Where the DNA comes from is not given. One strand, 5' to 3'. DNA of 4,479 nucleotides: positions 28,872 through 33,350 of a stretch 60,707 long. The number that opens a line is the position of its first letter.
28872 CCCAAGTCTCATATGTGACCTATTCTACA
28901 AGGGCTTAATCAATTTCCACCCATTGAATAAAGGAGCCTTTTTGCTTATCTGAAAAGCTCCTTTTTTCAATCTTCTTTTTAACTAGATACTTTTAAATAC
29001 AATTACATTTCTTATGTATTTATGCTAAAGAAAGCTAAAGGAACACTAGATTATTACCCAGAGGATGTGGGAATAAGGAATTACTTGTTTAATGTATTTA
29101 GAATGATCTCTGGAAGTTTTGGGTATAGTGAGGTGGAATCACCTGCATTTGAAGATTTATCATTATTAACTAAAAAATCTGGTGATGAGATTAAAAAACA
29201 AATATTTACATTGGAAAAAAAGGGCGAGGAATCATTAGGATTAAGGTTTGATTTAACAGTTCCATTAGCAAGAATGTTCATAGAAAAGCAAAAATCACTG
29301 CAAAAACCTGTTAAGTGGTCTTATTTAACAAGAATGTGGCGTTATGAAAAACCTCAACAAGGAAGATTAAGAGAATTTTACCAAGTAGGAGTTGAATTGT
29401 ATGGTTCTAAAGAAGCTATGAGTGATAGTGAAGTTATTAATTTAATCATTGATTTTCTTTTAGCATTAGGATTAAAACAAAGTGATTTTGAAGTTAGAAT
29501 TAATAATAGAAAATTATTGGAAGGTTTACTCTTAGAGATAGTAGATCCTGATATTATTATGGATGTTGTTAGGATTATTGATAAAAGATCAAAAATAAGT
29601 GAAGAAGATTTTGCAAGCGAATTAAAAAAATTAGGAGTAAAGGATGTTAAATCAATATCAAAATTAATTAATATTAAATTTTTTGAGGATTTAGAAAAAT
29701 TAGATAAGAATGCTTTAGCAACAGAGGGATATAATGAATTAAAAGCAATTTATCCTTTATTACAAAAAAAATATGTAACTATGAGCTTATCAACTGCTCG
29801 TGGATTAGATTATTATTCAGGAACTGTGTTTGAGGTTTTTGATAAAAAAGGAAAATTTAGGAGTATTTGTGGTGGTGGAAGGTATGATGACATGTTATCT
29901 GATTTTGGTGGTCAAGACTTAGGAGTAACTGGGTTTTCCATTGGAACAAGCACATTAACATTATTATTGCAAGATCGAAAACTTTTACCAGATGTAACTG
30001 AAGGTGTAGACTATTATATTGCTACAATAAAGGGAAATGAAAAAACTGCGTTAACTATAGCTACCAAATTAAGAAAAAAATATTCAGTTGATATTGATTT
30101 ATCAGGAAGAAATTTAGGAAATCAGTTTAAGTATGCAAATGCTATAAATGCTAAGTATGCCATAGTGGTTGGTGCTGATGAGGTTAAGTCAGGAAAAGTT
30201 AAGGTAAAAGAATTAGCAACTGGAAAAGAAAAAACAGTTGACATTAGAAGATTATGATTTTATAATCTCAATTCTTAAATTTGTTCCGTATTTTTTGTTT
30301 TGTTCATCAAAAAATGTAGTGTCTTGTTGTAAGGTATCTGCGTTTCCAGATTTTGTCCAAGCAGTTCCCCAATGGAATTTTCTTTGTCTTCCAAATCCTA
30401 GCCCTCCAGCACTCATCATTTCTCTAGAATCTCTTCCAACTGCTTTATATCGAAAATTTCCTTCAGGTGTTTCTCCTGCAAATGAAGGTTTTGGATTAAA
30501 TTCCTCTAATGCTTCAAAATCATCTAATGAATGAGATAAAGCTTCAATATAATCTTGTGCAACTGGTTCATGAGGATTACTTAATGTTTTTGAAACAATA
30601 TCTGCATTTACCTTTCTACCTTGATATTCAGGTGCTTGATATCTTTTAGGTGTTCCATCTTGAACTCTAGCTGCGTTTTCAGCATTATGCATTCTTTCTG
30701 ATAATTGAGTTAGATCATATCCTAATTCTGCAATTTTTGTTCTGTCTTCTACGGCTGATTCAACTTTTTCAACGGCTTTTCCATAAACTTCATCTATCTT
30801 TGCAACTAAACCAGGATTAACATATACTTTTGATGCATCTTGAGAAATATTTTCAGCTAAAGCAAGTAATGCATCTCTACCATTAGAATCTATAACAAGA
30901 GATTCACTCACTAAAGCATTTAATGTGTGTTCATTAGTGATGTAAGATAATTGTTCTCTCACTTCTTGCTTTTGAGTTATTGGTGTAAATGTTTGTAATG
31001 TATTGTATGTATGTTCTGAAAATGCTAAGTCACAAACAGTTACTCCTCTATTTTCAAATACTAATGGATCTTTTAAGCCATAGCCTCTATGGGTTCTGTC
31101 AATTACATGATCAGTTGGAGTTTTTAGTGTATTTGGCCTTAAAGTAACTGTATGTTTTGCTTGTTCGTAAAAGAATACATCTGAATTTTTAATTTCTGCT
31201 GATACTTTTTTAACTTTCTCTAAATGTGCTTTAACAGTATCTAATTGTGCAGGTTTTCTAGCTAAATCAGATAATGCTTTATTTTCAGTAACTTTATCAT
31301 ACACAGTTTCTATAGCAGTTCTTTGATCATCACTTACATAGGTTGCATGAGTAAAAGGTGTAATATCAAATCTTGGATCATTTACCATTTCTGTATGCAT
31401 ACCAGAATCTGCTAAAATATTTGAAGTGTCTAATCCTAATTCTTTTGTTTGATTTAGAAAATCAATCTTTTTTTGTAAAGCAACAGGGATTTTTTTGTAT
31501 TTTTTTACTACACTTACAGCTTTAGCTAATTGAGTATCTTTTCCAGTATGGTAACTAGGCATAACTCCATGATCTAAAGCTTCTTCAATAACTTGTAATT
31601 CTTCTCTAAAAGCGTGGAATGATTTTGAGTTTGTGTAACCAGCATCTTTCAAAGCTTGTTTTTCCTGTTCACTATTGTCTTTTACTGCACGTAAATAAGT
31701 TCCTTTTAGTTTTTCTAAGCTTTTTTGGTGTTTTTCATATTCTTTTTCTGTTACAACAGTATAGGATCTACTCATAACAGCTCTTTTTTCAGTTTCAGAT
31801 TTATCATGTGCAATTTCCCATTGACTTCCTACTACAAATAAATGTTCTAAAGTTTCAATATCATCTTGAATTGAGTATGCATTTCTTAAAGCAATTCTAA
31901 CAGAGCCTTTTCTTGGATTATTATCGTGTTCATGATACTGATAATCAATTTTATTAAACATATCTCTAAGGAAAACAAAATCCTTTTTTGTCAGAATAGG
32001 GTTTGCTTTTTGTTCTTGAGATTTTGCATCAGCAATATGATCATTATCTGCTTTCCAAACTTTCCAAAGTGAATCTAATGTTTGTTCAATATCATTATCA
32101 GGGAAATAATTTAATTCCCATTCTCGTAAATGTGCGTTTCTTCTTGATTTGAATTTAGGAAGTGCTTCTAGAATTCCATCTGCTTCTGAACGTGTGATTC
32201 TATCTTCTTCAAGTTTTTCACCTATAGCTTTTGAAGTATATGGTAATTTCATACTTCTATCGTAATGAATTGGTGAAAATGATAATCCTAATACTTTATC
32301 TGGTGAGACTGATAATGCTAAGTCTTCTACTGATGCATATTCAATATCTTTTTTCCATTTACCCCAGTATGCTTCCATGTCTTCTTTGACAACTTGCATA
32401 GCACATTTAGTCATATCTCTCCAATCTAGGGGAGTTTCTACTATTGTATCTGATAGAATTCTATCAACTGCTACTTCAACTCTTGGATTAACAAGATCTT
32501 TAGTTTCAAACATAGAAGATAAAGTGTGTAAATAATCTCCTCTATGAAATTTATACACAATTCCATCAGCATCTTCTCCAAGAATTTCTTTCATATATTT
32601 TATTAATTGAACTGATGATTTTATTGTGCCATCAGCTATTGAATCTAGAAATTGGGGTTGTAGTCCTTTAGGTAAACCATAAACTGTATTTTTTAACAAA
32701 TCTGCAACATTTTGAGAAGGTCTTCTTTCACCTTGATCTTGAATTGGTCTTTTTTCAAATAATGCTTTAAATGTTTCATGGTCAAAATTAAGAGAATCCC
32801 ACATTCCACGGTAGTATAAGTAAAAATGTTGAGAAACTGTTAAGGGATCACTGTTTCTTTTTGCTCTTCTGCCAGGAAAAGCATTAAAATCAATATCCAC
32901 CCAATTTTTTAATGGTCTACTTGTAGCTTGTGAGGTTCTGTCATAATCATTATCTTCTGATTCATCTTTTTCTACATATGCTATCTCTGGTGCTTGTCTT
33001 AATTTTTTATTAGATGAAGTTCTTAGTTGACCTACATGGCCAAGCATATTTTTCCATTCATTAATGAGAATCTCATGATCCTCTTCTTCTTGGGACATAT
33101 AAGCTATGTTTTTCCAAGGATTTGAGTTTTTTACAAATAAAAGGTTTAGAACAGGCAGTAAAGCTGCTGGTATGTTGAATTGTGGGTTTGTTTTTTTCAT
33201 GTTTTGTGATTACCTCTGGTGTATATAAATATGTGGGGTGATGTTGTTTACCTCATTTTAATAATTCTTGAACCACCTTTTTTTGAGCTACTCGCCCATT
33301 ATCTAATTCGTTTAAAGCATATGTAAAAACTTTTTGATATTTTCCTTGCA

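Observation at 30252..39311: Nine-kb island of giant unrecognisable genes with an RHH micro-ORF and a PD-(D/E)xK motif: candidate new system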

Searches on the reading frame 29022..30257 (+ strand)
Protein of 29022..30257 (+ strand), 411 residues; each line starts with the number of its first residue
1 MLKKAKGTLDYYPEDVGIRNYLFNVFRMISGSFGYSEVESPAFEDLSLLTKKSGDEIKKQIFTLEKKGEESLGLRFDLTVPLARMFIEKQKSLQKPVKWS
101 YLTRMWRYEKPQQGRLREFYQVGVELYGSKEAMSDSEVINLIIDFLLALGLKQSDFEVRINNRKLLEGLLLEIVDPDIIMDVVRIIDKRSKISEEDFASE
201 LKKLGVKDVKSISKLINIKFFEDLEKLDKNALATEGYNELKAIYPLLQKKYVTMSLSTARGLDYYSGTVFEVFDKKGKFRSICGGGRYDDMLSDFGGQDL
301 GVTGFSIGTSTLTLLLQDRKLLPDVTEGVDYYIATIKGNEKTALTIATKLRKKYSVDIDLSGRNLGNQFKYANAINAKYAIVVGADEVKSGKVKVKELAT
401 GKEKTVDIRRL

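Call 16: find_related_loci(query=window:29022-30257:+, collection=genome_contigs, flank=10000)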
Query window:29022-30257:+ (411 aa) in genome_contigs; peptide patterns used: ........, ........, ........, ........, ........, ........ (x = any residue, [..] = any of these).
93 stretches matched a pattern; 20 encode a relative of the query (tblastn E <= 1e-3); 20 distinct loci.
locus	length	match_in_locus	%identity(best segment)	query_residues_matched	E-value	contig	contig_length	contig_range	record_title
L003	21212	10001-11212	56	3-411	8e-147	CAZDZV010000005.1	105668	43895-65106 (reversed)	MAG TPA_asm: uncultured Methanosarcinales archaeon isolate SRP141376_co2_275 genome assembly, contig: NODE_483_length_10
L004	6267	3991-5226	53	4-411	7e-144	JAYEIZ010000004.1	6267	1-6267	MAG: Nanoarchaeota archaeon isolate MAG177 MAG177_4, whole genome shotgun sequence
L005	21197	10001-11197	55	2-403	1e-141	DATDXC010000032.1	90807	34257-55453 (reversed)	MAG TPA_asm: Candidatus Nanoarchaeia archaeon isolate SMAG_U8128 k141_2125662, whole genome shotgun sequence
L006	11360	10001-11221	53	2-403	9e-140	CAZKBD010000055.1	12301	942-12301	MAG TPA_asm: uncultured Methanosarcinales archaeon isolate SRP062349_co5_67 genome assembly, contig: NODE_2083_length_12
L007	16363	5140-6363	53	3-411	2e-138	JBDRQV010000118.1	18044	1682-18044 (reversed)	MAG: Nanoarchaeota archaeon isolate MEGAHIT-group-2.61 k141_1153396, whole genome shotgun sequence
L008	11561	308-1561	55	2-411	6e-137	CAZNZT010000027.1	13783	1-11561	MAG TPA_asm: uncultured Methanosarcinales archaeon isolate binchicken_co256_988 genome assembly, contig: NODE_10754_leng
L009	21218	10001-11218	52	3-409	1e-131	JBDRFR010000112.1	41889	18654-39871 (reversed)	MAG: Nanoarchaeota archaeon isolate MEGAHIT-group-1.382 k141_10996679, whole genome shotgun sequence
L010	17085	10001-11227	51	4-407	5e-130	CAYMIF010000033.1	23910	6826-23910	MAG TPA_asm: uncultured Methanosarcinales archaeon isolate SRP141376_co4_74 genome assembly, contig: NODE_3777_length_23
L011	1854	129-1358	53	2-411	3e-137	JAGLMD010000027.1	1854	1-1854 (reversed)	MAG: Nanoarchaeota archaeon isolate RS_5_44 ROV157_5.bin.44.fa_27, whole genome shotgun sequence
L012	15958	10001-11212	50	2-408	2e-125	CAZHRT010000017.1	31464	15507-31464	MAG TPA_asm: uncultured Methanosarcinales archaeon isolate binchicken_co28_95 genome assembly, contig: NODE_1025_length_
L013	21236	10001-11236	49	2-408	4e-122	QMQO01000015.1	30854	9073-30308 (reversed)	MAG: Candidatus Woesearchaeota archaeon isolate B72_G16 B72_Guay16_scaffold_00475, whole genome shotgun sequence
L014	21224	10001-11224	50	2-411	1e-120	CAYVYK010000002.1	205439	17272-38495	MAG TPA_asm: uncultured Methanosarcinales archaeon isolate binchicken_co115_67 genome assembly, contig: NODE_81_length_2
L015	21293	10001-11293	39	2-411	3e-82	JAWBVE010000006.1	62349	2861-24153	MAG: Candidatus Pacearchaeota archaeon isolate JZ-1_201803_bins_104 JZ-1_201803_bins_104_scaffold_6, whole genome shotgu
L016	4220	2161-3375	36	1-406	9e-76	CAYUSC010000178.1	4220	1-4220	MAG TPA_asm: uncultured Brevefilum sp. isolate SRP192927_co3_183 genome assembly, contig: NODE_64418_length_4220_cov_5.9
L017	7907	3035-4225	35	2-403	8e-72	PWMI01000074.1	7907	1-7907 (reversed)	MAG: Candidatus Iainarchaeum archaeon isolate CSSed10_269 CS-Sed10-C27222, whole genome shotgun sequence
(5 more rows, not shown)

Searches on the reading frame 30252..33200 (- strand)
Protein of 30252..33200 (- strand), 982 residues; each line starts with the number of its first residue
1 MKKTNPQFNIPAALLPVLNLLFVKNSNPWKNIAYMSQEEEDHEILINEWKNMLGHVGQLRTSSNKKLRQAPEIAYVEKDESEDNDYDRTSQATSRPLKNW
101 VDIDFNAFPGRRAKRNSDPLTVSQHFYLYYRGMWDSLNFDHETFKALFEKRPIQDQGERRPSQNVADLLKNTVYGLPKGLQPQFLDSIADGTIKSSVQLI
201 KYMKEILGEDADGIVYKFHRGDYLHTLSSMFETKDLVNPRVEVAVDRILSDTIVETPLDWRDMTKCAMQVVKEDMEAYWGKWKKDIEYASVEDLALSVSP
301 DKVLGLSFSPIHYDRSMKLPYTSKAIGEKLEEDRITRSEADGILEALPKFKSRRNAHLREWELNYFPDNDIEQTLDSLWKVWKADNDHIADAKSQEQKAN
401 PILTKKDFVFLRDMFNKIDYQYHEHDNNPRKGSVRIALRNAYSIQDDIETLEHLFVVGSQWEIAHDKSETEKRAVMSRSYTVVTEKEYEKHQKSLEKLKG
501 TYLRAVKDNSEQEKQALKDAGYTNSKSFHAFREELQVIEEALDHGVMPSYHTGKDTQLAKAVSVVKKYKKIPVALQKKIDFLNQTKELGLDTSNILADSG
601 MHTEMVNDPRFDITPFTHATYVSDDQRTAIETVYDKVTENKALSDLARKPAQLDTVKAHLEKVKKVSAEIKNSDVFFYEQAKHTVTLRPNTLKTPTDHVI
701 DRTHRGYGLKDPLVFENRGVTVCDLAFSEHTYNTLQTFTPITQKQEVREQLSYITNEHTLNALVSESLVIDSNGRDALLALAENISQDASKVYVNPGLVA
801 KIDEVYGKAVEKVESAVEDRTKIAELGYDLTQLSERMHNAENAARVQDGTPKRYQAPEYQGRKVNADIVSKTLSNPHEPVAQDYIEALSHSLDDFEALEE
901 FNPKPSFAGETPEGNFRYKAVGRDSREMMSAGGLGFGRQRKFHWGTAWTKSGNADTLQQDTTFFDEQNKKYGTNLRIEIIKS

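Call 6: search_protein_families(library=pfam, proteins=[window:30252-33200:-], max_evalue=1)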
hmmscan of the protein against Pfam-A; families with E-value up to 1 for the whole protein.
window:30252-33200:- (982 aa): 1 family
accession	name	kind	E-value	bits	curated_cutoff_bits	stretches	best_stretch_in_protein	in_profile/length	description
PF05922.21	Inhibitor_I9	-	0.073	14.2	21.2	1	38-80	34-77/82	Peptidase inhibitor I9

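Call 7: search_protein_families(library=padloc, proteins=[window:30252-33200:-], max_evalue=1)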
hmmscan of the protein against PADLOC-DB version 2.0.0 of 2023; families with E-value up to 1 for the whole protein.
window:30252-33200:- (982 aa): 0 families

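Call 8: search_protein_families(library=ncbifam, proteins=[window:30252-33200:-], max_evalue=1)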
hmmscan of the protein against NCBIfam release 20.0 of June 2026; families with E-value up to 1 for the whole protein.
window:30252-33200:- (982 aa): 3 families
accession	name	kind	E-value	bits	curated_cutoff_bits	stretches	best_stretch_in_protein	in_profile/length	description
NF038143.1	HYxxLL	subfamily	0.00094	19.3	50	1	468-566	87-182/197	NF038143 family protein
NF010524.0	PRK13922.14-4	equivalog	0.024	13.8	332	1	740-822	97-181/270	rod shape-determining protein MreC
NF006379.0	PRK08618.1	equivalog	0.042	13.2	417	1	505-571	14-78/326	ornithine cyclodeaminase family protein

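Call 9: search_protein_families(library=phrogs, proteins=[window:30252-33200:-], max_evalue=1)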
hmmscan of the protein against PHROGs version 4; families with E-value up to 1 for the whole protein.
window:30252-33200:- (982 aa): 0 families

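Call 13: find_homologous_proteins(query=window:30252-33200:-)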
Query window:30252-33200:- (982 aa): 1 proteins with E <= 0.001 among 8000 candidates.
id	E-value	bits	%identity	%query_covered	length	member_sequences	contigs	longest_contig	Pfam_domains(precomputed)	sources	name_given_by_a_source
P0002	0.0e+0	2235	100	100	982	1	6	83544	-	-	-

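Call 27: search_solved_structures(query=window:30252-33200:-, max_evalue=10)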
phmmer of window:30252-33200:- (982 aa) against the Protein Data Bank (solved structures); distinct sequences matched with E-value up to 10: 0.

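Call 36: find_related_loci(query=window:30252-33200:-, collection=viral_contigs, flank=10000)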
Query window:30252-33200:- (982 aa) in viral_contigs; peptide patterns used: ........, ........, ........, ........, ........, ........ (x = any residue, [..] = any of these).
1 stretches matched a pattern, but none encodes a relative of the query by tblastn (E <= 1e-3).

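Call 63: search_dna_similar(query=window:30252-33200:-, collection=phages, mode=protein, max_evalue=0.01)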
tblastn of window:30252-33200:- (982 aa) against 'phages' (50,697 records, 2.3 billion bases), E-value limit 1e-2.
No match.

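Call 64: search_dna_similar(query=window:30252-33200:-, collection=plasmids, mode=protein, max_evalue=0.01)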
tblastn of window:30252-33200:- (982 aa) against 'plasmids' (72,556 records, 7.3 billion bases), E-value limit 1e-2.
No match.

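Call 90: find_related_loci(query=window:30252-33200:-, collection=metagenome_contigs, flank=10000)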
Query window:30252-33200:- (982 aa) in metagenome_contigs; peptide patterns used: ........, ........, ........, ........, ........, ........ (x = any residue, [..] = any of these).
45 stretches matched a pattern, but none encodes a relative of the query by tblastn (E <= 1e-3).
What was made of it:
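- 30252..33200 (-): p982 gene: an orphan with no domain hit. Its N-terminus is weakly hydrophobic. Its 3' end overlaps the hisS stop by 6 nt. No match in phage, plasmid, viral or metagenome scans (calls 36, 63, 64, 90).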
